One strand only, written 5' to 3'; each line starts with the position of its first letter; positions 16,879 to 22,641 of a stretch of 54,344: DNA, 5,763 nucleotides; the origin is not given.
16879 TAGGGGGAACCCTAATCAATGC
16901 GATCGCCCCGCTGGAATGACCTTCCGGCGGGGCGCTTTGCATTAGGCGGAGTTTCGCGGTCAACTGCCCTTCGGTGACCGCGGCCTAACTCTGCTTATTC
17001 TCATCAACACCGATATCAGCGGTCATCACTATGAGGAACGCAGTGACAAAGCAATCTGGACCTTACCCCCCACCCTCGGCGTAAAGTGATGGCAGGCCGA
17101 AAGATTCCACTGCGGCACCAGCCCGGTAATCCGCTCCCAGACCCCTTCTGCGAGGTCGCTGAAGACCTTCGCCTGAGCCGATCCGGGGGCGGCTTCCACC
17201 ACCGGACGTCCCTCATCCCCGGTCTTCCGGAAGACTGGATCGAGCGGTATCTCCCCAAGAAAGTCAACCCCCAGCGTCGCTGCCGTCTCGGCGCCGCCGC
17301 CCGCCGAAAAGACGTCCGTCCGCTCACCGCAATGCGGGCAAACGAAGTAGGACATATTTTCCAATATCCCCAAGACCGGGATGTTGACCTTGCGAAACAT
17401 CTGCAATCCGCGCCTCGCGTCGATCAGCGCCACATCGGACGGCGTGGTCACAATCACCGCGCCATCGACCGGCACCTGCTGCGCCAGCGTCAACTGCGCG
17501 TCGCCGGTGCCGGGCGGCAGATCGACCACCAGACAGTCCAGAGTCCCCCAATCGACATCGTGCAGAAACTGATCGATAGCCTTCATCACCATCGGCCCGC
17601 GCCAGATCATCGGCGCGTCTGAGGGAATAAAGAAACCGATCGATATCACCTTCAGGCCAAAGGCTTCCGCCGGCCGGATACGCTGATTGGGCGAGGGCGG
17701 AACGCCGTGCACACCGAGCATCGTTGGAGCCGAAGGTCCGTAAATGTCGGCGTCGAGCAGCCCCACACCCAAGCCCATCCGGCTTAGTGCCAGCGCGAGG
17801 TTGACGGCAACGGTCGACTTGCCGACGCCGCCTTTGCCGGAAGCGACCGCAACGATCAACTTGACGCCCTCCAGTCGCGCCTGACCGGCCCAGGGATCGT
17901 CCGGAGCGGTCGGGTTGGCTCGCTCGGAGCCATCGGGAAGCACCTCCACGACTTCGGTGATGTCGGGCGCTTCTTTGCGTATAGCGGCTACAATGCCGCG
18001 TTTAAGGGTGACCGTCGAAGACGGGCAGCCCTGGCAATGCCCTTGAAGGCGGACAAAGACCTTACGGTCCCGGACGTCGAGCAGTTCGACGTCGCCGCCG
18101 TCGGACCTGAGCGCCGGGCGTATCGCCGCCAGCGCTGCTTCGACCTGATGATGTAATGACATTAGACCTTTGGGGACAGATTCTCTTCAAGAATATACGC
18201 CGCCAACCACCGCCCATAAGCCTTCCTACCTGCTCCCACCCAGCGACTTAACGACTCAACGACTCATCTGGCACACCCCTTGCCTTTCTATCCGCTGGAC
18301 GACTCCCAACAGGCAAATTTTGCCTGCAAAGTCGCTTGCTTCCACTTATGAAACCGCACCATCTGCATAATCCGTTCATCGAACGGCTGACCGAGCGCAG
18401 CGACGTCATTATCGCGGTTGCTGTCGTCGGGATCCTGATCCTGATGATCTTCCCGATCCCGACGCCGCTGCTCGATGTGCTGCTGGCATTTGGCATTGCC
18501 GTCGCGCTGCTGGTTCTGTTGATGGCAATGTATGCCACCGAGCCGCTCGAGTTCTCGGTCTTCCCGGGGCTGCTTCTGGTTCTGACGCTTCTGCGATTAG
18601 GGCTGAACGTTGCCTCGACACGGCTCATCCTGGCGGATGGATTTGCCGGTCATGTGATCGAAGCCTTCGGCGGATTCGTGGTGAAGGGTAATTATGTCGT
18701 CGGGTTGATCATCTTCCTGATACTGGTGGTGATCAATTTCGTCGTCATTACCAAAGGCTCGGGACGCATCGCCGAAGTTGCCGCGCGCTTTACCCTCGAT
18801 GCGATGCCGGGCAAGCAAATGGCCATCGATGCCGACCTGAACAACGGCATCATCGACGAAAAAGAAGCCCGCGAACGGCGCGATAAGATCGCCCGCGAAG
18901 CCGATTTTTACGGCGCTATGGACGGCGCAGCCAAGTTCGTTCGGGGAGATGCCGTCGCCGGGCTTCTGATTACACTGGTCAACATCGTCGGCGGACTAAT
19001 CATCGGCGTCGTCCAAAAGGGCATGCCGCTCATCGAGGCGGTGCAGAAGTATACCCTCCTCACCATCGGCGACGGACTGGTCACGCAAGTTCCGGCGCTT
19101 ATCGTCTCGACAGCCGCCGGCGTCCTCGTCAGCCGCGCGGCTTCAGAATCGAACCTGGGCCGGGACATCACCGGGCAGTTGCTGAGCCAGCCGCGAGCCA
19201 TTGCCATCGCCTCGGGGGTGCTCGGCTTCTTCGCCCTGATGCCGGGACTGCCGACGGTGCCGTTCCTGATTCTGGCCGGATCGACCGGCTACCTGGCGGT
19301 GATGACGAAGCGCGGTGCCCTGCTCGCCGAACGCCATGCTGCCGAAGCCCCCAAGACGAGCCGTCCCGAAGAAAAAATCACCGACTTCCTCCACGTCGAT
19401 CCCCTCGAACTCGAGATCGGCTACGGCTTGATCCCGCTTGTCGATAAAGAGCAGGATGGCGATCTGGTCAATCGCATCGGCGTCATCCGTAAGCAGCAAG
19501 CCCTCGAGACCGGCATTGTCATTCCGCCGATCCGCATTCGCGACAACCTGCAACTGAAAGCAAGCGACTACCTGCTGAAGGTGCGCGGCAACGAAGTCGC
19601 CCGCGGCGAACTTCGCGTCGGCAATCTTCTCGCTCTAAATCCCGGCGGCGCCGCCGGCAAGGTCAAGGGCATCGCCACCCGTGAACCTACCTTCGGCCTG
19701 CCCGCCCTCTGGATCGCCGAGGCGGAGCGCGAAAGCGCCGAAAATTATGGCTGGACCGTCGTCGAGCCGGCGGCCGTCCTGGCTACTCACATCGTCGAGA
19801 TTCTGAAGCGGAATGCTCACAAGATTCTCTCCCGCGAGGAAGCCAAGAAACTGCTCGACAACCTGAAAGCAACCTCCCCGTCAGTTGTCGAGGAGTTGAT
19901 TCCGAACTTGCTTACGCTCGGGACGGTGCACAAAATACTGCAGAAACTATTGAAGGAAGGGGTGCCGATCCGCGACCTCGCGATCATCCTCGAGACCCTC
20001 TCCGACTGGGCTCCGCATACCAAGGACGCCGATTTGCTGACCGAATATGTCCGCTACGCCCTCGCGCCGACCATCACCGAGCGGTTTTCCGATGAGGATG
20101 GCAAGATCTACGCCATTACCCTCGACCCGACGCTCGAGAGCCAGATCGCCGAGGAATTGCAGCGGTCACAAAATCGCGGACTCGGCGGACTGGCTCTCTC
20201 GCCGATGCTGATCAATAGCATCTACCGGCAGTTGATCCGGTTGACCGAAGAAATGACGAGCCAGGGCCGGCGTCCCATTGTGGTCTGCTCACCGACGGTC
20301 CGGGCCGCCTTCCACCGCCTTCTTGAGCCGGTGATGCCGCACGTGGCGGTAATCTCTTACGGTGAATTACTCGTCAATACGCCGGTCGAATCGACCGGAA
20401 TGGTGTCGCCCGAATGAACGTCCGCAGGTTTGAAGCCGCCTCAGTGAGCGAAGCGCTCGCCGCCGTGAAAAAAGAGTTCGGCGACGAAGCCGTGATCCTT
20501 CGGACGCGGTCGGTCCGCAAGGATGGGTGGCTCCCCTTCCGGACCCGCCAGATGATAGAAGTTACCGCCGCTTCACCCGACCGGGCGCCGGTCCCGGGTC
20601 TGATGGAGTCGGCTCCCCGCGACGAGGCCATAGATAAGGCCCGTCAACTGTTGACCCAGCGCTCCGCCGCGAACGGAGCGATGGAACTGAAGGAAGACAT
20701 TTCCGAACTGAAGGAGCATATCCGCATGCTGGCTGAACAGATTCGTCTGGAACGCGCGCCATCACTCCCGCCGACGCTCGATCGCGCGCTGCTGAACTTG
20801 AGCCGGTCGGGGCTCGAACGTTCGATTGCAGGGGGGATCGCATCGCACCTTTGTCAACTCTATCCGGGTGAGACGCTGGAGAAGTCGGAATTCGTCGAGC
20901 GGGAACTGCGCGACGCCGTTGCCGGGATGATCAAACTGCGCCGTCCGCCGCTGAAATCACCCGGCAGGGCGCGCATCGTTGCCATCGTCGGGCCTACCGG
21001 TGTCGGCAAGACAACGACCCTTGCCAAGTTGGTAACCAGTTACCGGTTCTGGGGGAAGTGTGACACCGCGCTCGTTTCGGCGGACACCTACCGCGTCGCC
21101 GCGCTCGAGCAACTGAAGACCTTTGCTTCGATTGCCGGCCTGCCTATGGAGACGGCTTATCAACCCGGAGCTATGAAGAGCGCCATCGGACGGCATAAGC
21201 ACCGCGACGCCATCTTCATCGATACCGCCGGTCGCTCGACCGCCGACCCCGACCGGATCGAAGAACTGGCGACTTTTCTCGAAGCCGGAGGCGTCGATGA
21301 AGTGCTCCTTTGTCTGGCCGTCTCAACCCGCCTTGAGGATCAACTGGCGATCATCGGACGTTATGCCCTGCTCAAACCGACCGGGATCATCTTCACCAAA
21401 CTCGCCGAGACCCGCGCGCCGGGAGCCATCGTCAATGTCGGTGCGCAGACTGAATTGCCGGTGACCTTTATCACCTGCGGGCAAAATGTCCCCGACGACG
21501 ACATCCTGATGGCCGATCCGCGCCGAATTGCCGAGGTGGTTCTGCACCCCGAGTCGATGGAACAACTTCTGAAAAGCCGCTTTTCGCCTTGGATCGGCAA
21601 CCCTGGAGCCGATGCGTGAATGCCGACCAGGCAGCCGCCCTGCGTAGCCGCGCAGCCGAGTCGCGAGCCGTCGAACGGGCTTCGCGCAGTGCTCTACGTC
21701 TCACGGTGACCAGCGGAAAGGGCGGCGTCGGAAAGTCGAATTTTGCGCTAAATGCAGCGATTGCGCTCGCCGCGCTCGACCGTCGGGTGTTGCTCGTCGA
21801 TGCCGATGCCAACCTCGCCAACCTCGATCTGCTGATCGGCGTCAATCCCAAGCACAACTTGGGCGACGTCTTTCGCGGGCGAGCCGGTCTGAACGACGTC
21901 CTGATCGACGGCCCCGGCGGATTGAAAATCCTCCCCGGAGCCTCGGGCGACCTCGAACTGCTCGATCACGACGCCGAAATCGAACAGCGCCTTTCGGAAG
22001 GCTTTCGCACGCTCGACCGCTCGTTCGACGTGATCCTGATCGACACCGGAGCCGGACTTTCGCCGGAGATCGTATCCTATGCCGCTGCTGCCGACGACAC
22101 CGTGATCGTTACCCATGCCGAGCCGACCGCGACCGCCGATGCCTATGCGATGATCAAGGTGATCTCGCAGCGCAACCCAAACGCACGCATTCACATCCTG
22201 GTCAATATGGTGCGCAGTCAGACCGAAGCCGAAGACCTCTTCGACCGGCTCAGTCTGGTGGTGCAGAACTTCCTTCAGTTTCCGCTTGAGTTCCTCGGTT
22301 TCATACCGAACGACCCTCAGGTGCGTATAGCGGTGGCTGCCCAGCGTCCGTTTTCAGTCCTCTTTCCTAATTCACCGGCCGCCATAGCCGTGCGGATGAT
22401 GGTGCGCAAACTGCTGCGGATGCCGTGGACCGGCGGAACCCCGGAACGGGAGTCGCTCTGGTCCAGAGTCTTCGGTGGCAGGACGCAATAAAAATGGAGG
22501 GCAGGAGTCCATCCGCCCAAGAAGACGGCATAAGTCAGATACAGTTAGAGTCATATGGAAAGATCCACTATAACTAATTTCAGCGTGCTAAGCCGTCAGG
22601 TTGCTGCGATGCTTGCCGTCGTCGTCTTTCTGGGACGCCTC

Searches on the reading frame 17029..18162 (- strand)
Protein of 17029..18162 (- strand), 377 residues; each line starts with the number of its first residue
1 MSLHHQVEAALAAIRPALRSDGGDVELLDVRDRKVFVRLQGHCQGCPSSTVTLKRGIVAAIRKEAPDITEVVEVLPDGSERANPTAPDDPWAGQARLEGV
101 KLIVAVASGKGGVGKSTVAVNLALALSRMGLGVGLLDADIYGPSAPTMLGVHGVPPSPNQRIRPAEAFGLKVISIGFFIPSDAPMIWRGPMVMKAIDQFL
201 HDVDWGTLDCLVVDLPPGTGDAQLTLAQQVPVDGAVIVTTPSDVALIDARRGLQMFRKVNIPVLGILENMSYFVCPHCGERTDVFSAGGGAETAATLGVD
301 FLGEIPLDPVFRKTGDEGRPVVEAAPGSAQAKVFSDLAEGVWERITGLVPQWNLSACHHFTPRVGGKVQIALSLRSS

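Call 7: search_protein_families(library=pfam, proteins=[window:17029-18162:-], max_evalue=0.00001)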
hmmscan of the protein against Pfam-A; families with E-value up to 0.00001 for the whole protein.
window:17029-18162:- (377 aa): 6 families
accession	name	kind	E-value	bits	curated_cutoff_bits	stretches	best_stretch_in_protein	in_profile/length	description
PF10609.15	ParA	-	7.4e-102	340.4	27.1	1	100-341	2-245/246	NUBPL iron-transfer P-loop NTPase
PF01106.22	NifU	-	4.1e-25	88.2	27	1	7-72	1-67/67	NifU-like domain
PF01656.29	CbiA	-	1.9e-13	50.9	25.4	1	104-321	1-125/125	CobQ/CobB/MinD/ParA nucleotide binding domain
PF00142.24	Fer4_NifH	-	2e-07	31.2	25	0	108-139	6-37/271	4Fe-4S iron sulfur cluster binding proteins, NifH/frxC family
PF13614.12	AAA_31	-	3.1e-07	31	27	1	103-140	3-40/177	AAA domain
PF09140.17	MipZ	-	3.7e-06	26.9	20.7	1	103-140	2-39/262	ATPase MipZ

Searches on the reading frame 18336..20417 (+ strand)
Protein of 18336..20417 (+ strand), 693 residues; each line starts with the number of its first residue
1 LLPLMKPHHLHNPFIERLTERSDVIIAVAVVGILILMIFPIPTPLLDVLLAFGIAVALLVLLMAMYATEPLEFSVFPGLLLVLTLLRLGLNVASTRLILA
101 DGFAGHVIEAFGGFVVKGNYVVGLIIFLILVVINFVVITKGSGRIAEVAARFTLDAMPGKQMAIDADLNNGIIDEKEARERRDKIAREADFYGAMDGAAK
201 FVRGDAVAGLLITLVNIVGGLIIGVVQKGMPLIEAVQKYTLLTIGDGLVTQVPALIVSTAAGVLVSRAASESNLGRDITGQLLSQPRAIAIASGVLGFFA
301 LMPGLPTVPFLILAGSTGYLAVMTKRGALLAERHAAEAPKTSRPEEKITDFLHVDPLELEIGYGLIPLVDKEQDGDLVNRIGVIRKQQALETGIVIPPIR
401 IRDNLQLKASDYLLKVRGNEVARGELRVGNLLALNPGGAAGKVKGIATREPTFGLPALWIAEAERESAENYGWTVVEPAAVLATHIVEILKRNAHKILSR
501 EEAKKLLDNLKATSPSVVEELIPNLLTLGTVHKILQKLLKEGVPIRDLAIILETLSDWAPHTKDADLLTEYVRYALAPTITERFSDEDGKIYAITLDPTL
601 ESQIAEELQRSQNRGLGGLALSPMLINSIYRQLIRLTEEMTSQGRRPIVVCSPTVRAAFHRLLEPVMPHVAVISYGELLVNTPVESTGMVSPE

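Call 7: search_protein_families(library=pfam, proteins=[window:18336-20417:+], max_evalue=0.00001)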
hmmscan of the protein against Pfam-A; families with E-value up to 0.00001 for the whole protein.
window:18336-20417:+ (693 aa): 1 family
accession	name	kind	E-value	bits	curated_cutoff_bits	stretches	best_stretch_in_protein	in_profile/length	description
PF00771.25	FHIPEP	-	3.2e-269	895.4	29.1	1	33-678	1-652/657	FHIPEP family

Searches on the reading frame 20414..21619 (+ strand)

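Call 7: search_protein_families(library=pfam, proteins=[window:20414-21619:+], max_evalue=0.00001)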
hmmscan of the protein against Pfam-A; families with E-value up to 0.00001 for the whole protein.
window:20414-21619:+ (401 aa): 1 family
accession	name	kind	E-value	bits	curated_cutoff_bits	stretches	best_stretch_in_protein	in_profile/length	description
PF00448.28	SRP54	-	3e-37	128.6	22.7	1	188-377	3-195/196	SRP54-type protein, GTPase domain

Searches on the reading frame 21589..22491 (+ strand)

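Call 7: search_protein_families(library=pfam, proteins=[window:21589-22491:+], max_evalue=0.00001)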
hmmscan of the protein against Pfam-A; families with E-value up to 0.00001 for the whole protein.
window:21589-22491:+ (300 aa): 7 families
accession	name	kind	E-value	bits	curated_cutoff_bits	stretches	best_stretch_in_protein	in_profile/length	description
PF01656.29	CbiA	-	8.8e-17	61.7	25.4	1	38-254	1-124/125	CobQ/CobB/MinD/ParA nucleotide binding domain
PF10609.15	ParA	-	6.3e-16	59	27.1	1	38-87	6-55/246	NUBPL iron-transfer P-loop NTPase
PF13614.12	AAA_31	-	2.1e-15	57.5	27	1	39-194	5-166/177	AAA domain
PF06564.18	CBP_BcsQ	-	9.3e-10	38.9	21.3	1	38-271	4-229/234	Cellulose biosynthesis protein BcsQ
PF00142.24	Fer4_NifH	-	2.4e-06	27.6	25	0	42-111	6-80/271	4Fe-4S iron sulfur cluster binding proteins, NifH/frxC family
PF09140.17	MipZ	-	3.4e-06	27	20.7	0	40-174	5-127/262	ATPase MipZ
PF02374.21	ArsA_ATPase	-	5.8e-06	26.2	24.3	0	38-73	3-38/305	Anion-transporting ATPase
